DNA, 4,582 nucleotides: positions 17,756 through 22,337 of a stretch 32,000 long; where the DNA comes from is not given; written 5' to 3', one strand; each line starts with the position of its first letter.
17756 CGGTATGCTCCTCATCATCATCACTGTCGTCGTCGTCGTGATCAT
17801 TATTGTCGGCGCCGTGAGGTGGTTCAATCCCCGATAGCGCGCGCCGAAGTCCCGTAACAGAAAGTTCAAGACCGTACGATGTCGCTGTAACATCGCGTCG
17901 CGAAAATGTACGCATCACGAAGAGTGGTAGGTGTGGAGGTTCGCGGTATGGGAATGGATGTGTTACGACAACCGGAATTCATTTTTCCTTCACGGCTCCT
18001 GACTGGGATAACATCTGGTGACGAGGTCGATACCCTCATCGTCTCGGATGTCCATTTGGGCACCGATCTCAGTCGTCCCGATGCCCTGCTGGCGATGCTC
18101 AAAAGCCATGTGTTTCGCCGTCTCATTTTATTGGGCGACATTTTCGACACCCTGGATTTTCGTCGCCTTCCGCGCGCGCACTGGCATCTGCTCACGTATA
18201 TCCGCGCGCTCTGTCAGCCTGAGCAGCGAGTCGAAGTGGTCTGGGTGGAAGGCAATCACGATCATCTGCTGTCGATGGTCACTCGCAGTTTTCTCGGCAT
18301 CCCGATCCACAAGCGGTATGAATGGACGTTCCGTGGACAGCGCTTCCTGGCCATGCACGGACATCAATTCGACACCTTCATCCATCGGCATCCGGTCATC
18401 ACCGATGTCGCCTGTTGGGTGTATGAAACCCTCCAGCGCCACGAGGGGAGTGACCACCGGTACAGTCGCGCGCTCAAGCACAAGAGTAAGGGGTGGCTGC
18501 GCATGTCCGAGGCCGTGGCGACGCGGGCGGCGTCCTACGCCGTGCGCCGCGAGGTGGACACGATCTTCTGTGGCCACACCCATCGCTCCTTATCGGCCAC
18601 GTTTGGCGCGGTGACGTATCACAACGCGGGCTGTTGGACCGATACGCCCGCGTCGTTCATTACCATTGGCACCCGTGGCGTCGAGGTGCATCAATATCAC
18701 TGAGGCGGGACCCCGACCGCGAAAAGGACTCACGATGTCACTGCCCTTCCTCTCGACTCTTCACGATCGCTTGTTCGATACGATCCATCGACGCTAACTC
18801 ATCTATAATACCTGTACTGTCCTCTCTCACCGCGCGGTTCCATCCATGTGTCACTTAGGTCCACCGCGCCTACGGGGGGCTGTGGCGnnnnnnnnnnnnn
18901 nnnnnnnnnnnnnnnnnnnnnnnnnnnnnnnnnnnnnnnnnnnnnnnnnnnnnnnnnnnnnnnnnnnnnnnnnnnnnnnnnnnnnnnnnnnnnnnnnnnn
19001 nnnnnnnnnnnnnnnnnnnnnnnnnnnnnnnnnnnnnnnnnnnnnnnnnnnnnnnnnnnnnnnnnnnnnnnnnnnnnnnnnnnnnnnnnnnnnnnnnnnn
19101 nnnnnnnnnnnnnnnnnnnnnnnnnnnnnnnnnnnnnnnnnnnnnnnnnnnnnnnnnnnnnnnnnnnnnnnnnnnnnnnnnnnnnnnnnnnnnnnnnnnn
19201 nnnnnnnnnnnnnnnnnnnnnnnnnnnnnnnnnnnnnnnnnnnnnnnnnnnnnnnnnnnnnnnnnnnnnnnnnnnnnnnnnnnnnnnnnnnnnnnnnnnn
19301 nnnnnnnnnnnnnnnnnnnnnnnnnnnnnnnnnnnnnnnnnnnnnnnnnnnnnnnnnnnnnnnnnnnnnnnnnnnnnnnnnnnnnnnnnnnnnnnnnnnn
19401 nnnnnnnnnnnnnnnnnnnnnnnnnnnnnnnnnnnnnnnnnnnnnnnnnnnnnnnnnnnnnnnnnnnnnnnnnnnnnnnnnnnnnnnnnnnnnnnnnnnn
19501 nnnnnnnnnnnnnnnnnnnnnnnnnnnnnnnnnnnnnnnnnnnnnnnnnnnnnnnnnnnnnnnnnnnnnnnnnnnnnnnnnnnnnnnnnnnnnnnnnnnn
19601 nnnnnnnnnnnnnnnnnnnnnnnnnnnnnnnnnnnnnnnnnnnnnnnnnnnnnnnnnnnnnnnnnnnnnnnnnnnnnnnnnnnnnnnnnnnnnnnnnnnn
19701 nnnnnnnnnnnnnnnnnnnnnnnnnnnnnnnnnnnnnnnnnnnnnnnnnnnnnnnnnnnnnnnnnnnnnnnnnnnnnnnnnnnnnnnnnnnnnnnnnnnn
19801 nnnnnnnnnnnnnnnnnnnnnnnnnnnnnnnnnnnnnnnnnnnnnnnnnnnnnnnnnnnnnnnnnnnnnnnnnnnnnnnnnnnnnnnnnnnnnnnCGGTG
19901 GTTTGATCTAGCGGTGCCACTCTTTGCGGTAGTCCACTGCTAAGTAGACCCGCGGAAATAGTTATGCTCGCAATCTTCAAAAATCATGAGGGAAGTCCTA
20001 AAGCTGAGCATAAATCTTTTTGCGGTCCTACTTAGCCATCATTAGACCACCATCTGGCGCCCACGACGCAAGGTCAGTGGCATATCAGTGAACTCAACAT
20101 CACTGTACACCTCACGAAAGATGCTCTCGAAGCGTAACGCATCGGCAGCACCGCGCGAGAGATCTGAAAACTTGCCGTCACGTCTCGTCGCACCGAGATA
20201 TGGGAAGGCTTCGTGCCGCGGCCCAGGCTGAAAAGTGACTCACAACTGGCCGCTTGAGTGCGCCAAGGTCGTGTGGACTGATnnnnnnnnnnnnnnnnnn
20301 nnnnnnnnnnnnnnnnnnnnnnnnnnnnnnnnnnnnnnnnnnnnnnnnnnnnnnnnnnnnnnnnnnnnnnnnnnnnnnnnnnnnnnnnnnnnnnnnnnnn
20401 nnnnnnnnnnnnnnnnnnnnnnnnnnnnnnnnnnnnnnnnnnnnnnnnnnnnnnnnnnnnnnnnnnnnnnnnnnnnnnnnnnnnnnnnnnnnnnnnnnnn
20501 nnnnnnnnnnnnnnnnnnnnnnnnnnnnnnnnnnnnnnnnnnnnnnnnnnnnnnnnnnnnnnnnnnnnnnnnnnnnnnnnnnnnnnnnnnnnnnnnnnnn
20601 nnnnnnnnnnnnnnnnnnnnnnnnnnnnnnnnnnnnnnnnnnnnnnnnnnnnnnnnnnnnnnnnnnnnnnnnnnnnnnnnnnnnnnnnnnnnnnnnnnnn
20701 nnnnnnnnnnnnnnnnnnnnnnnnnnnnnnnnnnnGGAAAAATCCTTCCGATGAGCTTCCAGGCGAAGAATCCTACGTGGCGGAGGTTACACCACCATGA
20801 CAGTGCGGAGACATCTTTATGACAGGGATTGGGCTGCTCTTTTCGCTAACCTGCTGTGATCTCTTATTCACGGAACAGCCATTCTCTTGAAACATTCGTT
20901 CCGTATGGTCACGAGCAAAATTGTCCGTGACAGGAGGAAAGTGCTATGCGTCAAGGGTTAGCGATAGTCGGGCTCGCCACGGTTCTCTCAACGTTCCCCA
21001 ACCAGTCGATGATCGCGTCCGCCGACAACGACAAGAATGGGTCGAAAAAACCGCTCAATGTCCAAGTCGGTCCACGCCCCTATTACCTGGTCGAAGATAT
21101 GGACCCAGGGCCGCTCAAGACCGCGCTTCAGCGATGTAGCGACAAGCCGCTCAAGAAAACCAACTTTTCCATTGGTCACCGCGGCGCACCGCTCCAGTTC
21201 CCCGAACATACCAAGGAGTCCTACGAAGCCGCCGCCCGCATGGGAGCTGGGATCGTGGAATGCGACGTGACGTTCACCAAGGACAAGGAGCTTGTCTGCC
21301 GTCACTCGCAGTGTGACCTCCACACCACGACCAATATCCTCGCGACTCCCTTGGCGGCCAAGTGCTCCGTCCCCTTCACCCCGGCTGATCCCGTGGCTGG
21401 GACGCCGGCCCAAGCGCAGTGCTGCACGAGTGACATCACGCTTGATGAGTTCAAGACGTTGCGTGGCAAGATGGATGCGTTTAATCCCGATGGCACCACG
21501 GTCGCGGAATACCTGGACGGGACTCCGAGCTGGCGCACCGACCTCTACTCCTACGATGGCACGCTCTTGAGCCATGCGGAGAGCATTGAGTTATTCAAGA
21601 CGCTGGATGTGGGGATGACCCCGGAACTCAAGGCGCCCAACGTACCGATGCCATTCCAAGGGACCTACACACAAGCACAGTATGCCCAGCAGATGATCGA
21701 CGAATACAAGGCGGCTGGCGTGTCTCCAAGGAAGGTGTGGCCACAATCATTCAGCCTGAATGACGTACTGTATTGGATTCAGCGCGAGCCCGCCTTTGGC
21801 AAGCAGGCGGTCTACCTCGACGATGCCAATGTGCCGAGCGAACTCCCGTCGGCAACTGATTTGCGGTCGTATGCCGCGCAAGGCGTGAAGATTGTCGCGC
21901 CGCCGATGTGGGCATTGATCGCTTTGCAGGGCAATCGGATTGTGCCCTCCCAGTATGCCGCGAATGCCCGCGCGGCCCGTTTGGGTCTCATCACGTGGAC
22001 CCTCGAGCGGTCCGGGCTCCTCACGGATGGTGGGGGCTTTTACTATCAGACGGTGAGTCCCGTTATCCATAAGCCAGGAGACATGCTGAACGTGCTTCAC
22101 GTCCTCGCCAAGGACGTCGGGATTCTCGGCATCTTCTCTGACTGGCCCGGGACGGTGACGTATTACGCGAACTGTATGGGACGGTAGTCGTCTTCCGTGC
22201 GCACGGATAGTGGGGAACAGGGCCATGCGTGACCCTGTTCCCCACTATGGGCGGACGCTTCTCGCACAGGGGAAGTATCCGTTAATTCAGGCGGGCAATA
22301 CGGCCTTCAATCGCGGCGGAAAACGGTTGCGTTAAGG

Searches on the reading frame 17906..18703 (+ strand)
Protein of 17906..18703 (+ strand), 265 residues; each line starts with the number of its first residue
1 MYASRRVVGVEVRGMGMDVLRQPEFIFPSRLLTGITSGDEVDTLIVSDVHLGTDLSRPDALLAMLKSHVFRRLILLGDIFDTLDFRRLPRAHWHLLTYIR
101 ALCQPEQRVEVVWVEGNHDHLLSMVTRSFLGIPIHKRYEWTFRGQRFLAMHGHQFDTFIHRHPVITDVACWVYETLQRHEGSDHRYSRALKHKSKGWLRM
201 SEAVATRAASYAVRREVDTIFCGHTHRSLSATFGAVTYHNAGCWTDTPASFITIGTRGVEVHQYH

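Call 6: search_protein_families(library=pfam, proteins=[window:17906-18703:+], max_evalue=0.01)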
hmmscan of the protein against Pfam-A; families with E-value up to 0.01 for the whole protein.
window:17906-18703:+ (265 aa): 2 families
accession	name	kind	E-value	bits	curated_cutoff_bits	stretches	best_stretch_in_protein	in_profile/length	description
PF12850.12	Metallophos_2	-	2e-11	44.6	27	1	44-246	4-137/154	Calcineurin-like phosphoesterase superfamily domain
PF00149.33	Metallophos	-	5.2e-11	43.8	21.5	1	44-227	4-190/191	Calcineurin-like phosphoesterase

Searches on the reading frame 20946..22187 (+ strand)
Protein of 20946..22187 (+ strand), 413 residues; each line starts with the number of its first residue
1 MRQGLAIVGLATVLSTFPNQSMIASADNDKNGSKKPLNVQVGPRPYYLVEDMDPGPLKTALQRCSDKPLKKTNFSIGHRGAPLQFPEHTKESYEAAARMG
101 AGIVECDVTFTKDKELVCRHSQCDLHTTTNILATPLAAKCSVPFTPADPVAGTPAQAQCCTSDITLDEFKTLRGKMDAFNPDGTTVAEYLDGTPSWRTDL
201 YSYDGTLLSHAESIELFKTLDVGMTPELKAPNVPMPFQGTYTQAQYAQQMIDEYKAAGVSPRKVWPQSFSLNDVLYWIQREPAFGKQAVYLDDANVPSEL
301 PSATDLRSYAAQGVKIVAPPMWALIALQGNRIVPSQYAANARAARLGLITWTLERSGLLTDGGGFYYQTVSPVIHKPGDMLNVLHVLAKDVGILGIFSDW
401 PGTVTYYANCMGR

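Call 6: search_protein_families(library=pfam, proteins=[window:20946-22187:+], max_evalue=0.01)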
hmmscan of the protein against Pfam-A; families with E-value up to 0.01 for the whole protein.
window:20946-22187:+ (413 aa): 1 family
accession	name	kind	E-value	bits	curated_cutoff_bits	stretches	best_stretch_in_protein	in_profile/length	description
PF03009.23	GDPD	-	4.2e-17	63.5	23.6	1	78-402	1-243/244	Glycerophosphoryl diester phosphodiesterase family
